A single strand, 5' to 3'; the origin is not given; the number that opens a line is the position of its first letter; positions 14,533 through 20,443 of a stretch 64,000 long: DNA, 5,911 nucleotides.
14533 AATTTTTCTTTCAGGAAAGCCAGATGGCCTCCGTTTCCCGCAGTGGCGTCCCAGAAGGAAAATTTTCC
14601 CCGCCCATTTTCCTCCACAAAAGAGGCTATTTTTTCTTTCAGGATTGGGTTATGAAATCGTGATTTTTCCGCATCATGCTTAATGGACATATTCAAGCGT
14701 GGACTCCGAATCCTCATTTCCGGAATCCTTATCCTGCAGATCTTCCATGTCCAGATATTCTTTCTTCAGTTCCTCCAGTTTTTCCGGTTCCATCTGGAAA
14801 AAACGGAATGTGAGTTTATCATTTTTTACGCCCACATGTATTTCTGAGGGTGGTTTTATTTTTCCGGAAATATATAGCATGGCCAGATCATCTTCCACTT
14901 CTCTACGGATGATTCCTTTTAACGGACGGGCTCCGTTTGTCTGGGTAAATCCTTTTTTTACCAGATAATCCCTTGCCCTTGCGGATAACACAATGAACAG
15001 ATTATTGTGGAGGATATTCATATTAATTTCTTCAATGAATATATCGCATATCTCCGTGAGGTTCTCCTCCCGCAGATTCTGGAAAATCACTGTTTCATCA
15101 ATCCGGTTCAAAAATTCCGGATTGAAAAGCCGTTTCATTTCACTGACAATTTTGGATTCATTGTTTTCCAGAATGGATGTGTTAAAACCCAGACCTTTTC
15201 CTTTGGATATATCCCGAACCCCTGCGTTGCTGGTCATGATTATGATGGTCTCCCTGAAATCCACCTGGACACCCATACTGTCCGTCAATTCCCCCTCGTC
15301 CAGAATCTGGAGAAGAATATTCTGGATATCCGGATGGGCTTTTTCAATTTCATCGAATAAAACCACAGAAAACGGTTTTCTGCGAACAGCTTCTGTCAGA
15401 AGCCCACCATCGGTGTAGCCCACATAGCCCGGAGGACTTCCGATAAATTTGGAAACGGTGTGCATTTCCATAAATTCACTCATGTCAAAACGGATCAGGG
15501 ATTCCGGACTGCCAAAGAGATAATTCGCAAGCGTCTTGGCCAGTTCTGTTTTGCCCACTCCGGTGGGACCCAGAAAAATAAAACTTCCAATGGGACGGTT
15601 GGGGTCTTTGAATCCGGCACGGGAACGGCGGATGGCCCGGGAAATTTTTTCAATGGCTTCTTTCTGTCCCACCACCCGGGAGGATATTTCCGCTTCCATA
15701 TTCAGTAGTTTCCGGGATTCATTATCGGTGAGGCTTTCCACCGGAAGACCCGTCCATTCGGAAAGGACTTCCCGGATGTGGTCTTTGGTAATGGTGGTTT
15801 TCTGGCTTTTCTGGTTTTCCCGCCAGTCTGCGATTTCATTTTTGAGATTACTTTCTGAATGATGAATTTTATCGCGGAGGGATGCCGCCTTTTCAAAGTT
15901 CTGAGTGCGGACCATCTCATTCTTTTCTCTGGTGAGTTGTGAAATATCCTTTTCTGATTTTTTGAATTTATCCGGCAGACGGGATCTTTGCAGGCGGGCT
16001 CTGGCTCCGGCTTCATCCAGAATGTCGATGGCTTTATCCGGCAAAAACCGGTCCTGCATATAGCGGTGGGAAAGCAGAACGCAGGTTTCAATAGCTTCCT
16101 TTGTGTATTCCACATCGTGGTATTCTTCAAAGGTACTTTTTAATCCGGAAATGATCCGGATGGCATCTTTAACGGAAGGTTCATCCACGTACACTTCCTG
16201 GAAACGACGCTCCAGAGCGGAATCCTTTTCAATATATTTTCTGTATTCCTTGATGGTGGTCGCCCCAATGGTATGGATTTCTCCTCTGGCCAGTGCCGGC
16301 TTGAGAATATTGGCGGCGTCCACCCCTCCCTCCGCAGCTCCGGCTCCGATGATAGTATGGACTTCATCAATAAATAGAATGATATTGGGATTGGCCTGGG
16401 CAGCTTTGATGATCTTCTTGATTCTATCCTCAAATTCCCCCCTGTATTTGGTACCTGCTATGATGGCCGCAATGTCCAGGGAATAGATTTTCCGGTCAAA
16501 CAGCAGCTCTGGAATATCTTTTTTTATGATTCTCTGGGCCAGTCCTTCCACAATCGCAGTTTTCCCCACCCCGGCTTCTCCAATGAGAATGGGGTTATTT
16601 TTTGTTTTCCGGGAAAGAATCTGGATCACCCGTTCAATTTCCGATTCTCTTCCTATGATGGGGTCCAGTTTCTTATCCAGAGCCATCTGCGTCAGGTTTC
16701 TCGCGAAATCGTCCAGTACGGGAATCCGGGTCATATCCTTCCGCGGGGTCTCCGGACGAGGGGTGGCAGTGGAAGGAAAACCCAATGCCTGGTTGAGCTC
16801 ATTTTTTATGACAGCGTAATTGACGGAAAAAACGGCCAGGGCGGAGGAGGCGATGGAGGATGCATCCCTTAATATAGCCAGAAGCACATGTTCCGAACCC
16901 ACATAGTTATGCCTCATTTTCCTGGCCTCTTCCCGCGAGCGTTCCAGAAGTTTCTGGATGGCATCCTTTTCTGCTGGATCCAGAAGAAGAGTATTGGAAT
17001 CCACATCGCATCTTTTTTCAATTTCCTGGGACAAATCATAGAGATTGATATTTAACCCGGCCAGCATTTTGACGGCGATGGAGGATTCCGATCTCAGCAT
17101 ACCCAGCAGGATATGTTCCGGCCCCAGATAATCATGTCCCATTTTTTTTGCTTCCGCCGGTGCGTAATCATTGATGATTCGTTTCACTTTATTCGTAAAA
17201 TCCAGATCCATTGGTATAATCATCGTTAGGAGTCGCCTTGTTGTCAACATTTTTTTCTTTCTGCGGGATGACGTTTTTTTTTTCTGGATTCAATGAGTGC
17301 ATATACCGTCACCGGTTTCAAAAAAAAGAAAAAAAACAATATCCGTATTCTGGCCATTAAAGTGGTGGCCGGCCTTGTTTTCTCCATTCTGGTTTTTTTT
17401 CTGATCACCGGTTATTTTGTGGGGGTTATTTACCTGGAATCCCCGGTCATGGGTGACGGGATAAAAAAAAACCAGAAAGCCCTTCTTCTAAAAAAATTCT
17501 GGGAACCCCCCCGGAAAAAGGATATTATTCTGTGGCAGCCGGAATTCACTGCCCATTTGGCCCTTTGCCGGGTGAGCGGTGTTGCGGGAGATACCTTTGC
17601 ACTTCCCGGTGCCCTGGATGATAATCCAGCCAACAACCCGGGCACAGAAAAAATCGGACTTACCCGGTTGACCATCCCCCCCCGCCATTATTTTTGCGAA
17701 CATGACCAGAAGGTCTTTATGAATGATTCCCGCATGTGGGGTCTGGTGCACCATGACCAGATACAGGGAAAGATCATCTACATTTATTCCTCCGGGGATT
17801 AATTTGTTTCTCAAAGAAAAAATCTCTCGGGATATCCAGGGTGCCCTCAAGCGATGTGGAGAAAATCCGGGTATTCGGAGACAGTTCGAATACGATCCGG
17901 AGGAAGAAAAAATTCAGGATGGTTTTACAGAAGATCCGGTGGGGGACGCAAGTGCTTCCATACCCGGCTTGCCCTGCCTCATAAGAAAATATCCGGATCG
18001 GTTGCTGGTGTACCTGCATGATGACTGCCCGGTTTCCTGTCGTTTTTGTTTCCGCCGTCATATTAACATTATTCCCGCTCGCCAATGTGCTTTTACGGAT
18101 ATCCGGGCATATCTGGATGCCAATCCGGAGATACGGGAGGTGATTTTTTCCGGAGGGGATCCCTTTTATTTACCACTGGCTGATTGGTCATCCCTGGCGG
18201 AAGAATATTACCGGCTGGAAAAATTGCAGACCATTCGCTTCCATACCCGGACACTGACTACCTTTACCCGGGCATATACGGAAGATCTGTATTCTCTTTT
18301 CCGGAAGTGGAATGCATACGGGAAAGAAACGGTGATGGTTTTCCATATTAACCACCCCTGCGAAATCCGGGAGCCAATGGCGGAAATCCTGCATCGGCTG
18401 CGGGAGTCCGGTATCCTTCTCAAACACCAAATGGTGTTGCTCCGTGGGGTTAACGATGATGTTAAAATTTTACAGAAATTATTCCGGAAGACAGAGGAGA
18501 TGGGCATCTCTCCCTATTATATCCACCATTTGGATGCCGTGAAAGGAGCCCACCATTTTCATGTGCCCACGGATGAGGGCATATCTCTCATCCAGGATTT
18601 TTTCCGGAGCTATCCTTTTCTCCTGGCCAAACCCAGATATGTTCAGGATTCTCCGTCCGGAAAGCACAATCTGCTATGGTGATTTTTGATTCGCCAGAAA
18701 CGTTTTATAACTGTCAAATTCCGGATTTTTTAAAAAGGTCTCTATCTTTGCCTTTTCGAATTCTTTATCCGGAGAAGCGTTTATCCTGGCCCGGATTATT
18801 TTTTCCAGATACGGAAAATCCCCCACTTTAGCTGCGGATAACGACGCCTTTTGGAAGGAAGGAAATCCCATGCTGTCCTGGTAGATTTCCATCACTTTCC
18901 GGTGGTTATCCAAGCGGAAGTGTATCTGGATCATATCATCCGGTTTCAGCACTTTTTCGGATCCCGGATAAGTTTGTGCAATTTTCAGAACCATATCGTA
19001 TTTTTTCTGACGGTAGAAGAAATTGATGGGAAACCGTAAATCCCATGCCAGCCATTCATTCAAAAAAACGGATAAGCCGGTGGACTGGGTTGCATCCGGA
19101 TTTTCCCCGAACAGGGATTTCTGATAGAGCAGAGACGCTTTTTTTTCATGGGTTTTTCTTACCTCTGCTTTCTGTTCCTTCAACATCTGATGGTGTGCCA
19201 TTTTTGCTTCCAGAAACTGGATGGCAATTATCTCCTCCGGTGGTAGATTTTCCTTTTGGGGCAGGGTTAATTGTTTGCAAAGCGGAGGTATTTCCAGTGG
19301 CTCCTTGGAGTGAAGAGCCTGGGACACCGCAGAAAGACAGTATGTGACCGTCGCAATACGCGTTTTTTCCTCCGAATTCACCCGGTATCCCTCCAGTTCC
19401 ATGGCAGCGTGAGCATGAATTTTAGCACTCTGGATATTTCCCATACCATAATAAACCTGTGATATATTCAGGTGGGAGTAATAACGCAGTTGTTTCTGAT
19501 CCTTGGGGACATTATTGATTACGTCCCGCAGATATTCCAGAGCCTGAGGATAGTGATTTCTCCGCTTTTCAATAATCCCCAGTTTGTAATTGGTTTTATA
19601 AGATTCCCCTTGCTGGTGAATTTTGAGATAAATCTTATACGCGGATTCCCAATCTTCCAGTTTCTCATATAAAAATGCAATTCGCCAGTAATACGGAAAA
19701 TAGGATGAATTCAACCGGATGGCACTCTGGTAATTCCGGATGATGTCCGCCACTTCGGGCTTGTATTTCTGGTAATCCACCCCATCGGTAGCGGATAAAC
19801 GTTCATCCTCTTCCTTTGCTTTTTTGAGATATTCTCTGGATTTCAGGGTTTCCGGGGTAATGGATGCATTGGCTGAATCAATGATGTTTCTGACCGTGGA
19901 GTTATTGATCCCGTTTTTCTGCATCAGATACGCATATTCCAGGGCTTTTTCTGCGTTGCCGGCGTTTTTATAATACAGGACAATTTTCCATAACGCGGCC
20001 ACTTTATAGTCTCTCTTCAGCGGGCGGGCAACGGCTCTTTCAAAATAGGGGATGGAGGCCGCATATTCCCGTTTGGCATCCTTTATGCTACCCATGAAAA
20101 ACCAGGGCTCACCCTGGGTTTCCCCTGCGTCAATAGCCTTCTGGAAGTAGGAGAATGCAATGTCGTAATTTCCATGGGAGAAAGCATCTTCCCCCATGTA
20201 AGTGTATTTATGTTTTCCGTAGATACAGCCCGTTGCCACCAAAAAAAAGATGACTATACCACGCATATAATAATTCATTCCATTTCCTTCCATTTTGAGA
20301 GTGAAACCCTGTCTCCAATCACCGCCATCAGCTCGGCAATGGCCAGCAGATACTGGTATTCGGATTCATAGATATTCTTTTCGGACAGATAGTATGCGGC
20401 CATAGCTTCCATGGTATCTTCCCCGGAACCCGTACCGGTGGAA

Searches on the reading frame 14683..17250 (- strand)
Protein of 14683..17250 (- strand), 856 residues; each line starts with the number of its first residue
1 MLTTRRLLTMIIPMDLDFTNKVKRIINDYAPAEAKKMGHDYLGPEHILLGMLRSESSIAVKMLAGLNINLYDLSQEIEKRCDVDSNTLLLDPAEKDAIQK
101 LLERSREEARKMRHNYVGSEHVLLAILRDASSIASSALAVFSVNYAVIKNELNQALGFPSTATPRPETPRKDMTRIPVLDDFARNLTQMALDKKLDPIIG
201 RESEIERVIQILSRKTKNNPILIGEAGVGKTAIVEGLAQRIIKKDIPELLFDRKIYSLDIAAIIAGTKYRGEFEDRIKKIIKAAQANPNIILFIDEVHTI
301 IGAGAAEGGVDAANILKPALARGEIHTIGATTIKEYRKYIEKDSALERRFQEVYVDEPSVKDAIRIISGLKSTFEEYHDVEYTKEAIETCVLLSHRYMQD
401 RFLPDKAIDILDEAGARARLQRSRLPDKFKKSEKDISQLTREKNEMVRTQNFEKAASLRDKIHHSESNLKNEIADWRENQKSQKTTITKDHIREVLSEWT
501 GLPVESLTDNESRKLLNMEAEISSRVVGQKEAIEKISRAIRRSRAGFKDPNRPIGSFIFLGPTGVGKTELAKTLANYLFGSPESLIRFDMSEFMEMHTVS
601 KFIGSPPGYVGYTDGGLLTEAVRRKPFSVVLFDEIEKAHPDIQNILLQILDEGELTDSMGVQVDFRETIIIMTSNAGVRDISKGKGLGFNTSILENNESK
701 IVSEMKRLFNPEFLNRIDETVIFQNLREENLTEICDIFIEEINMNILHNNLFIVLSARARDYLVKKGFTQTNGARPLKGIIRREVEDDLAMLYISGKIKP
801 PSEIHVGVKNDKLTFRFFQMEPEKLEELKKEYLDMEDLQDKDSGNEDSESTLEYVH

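Call 75: search_protein_families(library=pfam, proteins=[window:14683-17250:-], max_evalue=0.0001)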
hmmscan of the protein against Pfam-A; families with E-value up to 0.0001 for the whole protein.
window:14683-17250:- (856 aa): 15 families
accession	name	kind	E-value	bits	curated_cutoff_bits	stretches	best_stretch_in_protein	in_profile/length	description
PF07724.20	AAA_2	-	3.3e-68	229.3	27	1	552-719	1-165/166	AAA domain (Cdc48 subfamily)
PF17871.7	AAA_lid_9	-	7.4e-33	113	22.8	1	359-460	1-102/104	AAA lid domain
PF02861.25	Clp_N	-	6e-29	100.4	20.7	2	30-79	1-50/53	Clp amino terminal domain, pathogenicity island component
PF00004.35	AAA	-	7.6e-25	88.3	21.2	2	221-351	2-124/131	ATPase family associated with various cellular activities (AAA)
PF07728.20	AAA_5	-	1.6e-18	67.5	22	1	557-676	2-123/139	AAA domain (dynein-related subfamily)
PF10431.15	ClpB_D2-small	-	5.7e-18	65.2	21.9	1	726-806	1-81/81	C-terminal, D2-small domain, of ClpB protein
PF13191.12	AAA_16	-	2.6e-12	48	32.6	1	198-244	2-51/167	AAA ATPase domain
PF00158.32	Sigma54_activat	-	5e-09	36.5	20.2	1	556-665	24-131/168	Sigma-54 interaction domain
PF13401.12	AAA_22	-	1.9e-08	35.1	27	0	556-652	7-110/130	AAA domain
PF02151.25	UVR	-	4.1e-08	33.1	21.5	1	436-462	4-30/36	UvrB/uvrC motif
PF13173.12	AAA_14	-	1.1e-07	32.4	27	0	558-653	6-88/129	AAA domain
PF20720.3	nSTAND3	-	1.9e-07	31.3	27.2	0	205-246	7-46/155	Novel STAND NTPase 3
PF01637.24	ATPase_2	-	4e-06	27.3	33.2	0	201-246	4-49/225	ATPase domain predominantly from Archaea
PF12775.13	AAA_7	-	3.8e-05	23.7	25.8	0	215-297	31-109/181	P-loop containing dynein motor region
PF05621.17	TniB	-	4.9e-05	23.3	22.4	0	206-355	24-184/189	Bacterial TniB protein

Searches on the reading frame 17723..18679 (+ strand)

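Call 76: search_protein_families(library=pfam, proteins=[window:17723-18679:+], max_evalue=0.0001)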
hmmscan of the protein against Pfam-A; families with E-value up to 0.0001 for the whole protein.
window:17723-18679:+ (319 aa): 1 family
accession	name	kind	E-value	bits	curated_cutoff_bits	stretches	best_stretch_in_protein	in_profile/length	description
PF04055.27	Radical_SAM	-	8e-09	36.3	29.5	1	99-246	4-157/166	Radical SAM superfamily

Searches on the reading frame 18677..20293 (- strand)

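Call 75: search_protein_families(library=pfam, proteins=[window:18677-20293:-], max_evalue=0.0001)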
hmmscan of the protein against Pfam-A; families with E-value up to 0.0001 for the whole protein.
window:18677-20293:- (539 aa): 7 families
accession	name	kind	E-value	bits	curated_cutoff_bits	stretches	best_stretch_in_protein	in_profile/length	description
PF07719.23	TPR_2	-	3e-09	36.7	27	0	30-55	4-29/34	Tetratricopeptide repeat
PF13428.12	TPR_14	-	8.2e-08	32.6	23.5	0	34-68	8-42/44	Tetratricopeptide repeat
PF13424.12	TPR_12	-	5.2e-07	30.2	30.1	0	202-260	6-73/77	Tetratricopeptide repeat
PF13174.12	TPR_6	-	8.4e-07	29.7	26.3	0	236-264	4-32/33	Tetratricopeptide repeat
PF13181.12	TPR_8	-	1.2e-06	28.7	25.7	0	63-88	3-28/34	Tetratricopeptide repeat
PF13374.12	TPR_10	-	3e-06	27.5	27.5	0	238-259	8-29/42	Tetratricopeptide repeat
PF13432.12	TPR_16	-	5.2e-06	27.2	32.7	0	73-126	9-59/65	Tetratricopeptide repeat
